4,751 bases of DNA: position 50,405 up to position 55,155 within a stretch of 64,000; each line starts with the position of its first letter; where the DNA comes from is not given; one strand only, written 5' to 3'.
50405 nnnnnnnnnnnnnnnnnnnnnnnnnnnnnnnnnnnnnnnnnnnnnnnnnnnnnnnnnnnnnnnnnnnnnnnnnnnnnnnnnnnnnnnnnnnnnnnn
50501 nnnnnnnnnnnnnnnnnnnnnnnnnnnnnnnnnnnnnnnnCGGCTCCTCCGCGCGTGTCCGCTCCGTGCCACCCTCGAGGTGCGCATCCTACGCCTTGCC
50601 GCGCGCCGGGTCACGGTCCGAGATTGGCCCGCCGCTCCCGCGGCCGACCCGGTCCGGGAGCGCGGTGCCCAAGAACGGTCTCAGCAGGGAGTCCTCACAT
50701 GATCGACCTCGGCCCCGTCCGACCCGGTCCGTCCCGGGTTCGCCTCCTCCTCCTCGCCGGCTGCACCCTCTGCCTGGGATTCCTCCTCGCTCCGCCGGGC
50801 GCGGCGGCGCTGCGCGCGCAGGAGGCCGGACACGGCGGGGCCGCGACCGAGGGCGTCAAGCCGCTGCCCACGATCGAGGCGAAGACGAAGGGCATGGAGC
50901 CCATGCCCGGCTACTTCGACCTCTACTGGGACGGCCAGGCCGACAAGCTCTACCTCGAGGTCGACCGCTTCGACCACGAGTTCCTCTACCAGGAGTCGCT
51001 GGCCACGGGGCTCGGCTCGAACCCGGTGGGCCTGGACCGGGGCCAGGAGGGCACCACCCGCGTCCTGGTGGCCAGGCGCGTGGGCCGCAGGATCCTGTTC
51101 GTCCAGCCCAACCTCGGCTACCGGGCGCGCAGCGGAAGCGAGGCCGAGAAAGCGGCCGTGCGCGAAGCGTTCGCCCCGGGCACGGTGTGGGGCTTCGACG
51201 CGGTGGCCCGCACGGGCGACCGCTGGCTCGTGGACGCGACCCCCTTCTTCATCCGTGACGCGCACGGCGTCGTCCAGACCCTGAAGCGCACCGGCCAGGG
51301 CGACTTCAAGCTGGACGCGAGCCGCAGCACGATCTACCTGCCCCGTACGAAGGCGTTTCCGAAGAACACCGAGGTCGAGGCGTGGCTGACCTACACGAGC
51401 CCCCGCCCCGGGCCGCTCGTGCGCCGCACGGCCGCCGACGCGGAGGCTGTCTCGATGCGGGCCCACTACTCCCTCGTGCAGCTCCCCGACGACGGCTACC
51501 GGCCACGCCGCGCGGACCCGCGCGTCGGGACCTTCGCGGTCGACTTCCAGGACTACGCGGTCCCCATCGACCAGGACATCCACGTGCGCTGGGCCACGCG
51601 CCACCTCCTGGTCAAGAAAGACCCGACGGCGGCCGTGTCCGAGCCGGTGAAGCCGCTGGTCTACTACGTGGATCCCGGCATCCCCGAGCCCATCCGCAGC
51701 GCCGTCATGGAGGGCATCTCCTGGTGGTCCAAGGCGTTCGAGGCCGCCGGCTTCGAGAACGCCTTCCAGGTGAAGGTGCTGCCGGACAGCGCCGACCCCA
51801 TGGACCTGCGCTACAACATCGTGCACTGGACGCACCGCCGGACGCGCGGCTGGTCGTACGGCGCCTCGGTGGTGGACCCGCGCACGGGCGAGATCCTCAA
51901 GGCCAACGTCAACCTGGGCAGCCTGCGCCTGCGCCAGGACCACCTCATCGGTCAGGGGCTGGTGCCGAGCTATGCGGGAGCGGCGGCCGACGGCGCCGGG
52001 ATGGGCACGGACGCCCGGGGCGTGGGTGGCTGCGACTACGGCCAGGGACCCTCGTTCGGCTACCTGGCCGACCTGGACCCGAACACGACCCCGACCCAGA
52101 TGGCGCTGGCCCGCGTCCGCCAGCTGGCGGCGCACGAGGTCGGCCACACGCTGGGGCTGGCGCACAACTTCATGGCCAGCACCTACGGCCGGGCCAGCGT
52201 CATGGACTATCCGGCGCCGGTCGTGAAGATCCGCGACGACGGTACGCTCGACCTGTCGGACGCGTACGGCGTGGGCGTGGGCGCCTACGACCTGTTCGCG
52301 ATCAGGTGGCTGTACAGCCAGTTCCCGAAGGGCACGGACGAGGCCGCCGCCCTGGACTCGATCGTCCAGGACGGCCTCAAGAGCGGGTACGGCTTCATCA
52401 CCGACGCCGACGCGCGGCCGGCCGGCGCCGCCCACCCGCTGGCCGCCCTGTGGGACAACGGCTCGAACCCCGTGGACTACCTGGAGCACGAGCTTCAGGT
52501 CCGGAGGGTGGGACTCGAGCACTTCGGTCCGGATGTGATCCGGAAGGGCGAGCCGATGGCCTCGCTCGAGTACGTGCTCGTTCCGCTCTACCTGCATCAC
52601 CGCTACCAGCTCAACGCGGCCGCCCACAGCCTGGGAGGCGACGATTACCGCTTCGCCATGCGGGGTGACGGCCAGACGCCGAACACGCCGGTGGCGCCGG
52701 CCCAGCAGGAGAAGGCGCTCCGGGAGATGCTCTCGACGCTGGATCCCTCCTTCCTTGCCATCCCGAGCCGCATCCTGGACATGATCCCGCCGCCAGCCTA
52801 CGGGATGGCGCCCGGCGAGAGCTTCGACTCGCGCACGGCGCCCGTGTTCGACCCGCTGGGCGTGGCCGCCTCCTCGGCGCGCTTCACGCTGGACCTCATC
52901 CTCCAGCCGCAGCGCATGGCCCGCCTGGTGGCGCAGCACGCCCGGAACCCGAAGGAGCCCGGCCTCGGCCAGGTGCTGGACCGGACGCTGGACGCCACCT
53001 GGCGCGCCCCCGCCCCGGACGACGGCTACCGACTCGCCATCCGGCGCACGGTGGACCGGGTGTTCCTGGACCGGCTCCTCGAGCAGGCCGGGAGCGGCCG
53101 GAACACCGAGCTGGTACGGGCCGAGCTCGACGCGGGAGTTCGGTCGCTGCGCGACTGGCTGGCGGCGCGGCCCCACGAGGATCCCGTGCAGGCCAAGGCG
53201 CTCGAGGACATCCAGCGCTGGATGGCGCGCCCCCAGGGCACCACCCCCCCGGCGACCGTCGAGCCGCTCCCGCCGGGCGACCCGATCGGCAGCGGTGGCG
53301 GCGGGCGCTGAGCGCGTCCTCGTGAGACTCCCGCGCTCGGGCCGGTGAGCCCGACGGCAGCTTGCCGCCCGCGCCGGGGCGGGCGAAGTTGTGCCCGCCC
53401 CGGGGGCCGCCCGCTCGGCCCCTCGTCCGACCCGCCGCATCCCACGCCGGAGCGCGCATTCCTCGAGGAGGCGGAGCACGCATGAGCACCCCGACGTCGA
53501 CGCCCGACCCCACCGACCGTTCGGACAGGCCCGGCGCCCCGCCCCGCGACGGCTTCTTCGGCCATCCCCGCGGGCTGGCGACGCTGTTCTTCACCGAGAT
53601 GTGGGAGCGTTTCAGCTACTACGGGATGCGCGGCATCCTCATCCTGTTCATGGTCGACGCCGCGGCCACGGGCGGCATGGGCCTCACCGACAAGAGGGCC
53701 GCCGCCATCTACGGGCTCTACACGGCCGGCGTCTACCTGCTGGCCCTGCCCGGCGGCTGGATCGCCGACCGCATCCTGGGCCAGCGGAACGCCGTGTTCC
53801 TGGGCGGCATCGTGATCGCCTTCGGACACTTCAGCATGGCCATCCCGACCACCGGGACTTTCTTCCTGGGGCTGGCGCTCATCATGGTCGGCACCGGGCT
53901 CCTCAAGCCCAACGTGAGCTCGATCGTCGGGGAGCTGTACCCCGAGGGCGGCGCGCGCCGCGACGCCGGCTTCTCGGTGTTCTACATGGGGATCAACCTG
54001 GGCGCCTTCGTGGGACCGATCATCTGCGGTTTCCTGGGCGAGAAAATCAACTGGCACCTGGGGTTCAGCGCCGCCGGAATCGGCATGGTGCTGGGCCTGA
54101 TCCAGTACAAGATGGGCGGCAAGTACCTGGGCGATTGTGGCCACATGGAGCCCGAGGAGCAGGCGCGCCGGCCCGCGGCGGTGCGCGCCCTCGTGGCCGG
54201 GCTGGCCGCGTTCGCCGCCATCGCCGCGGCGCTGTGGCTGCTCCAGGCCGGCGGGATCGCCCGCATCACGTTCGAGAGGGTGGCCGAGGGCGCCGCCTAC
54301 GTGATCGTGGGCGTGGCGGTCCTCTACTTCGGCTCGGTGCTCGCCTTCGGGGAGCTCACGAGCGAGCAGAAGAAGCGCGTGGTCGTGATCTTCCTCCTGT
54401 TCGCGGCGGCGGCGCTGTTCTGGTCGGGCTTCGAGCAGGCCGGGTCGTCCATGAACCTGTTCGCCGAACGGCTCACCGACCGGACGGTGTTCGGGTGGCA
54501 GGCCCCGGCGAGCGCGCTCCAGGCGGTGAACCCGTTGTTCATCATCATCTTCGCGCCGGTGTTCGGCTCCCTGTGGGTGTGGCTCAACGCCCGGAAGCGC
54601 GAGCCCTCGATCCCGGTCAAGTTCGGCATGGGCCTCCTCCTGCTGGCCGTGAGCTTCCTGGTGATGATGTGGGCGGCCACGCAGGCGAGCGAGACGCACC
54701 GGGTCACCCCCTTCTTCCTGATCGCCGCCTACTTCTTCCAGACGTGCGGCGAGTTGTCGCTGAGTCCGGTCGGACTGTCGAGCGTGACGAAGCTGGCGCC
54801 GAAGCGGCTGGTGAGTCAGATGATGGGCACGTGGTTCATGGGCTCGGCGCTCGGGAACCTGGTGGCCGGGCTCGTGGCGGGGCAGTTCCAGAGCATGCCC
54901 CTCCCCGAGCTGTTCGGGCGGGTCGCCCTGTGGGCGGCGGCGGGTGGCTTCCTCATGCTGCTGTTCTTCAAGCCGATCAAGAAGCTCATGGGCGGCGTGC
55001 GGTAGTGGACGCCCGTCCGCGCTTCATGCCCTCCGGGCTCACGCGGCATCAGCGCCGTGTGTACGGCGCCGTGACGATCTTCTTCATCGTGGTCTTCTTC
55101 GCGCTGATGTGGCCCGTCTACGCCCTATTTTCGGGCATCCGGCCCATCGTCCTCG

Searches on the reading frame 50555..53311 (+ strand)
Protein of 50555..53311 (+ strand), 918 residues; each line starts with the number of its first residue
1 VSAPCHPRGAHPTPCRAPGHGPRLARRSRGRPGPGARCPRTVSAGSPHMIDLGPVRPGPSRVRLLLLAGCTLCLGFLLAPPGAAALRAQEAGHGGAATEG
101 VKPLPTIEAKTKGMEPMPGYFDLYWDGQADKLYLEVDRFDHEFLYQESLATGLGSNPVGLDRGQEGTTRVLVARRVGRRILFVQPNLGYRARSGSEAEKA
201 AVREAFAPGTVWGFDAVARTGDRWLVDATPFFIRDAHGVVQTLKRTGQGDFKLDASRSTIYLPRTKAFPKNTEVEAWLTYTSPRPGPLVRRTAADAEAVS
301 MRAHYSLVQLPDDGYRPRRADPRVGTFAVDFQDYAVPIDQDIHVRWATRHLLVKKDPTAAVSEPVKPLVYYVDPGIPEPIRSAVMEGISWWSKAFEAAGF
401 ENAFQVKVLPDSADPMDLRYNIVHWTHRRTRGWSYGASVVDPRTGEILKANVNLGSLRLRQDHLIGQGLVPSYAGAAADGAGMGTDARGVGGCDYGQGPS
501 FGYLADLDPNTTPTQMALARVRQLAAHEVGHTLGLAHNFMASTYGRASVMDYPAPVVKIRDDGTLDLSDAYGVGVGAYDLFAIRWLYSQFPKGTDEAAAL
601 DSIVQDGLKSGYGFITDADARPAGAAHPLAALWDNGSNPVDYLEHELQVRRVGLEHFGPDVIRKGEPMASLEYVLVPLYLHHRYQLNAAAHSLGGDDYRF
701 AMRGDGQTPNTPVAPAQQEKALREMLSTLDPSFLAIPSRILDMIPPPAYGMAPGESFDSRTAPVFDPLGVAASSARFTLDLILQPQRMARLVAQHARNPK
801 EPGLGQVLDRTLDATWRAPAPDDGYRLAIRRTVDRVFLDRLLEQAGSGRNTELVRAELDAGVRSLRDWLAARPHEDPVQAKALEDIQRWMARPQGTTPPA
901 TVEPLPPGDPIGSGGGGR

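Call 74: search_protein_families(library=pfam, proteins=[window:50555-53311:+], max_evalue=0.00001)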
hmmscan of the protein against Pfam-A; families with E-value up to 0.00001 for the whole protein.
window:50555-53311:+ (918 aa): 2 families
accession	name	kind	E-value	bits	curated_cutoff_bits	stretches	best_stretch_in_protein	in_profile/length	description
PF16313.11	DUF4953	-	3e-62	211.1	24.2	1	511-818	3-312/316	Met-zincin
PF17148.9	DUF5117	-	2.4e-33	116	27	1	163-355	1-189/189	Domain of unknown function (DUF5117)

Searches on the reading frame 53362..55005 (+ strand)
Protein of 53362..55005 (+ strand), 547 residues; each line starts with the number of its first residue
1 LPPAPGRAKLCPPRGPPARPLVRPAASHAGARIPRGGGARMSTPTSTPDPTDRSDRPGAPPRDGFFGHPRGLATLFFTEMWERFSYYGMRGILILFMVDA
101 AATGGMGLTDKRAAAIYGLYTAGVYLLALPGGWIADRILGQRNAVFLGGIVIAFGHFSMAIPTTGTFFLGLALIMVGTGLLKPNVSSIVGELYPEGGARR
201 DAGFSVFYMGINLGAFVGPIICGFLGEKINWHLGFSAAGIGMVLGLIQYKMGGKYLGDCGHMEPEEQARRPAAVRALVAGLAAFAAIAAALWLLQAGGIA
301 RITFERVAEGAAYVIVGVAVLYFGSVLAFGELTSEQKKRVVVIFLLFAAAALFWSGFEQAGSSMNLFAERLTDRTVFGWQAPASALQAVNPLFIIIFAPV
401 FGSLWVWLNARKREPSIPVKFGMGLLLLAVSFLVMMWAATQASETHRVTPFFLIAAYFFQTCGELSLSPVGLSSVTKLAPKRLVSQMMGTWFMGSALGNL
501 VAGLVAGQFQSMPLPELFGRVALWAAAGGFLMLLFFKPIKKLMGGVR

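Call 74: search_protein_families(library=pfam, proteins=[window:53362-55005:+], max_evalue=0.00001)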
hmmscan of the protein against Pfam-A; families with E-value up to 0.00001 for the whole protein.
window:53362-55005:+ (547 aa): 2 families
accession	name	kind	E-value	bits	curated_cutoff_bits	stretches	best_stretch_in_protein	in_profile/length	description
PF00854.27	PTR2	-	2.9e-70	237.6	27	1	143-512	2-382/392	POT family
PF07690.21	MFS_1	-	1.5e-22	80.4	33.4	1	84-409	6-266/347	Major Facilitator Superfamily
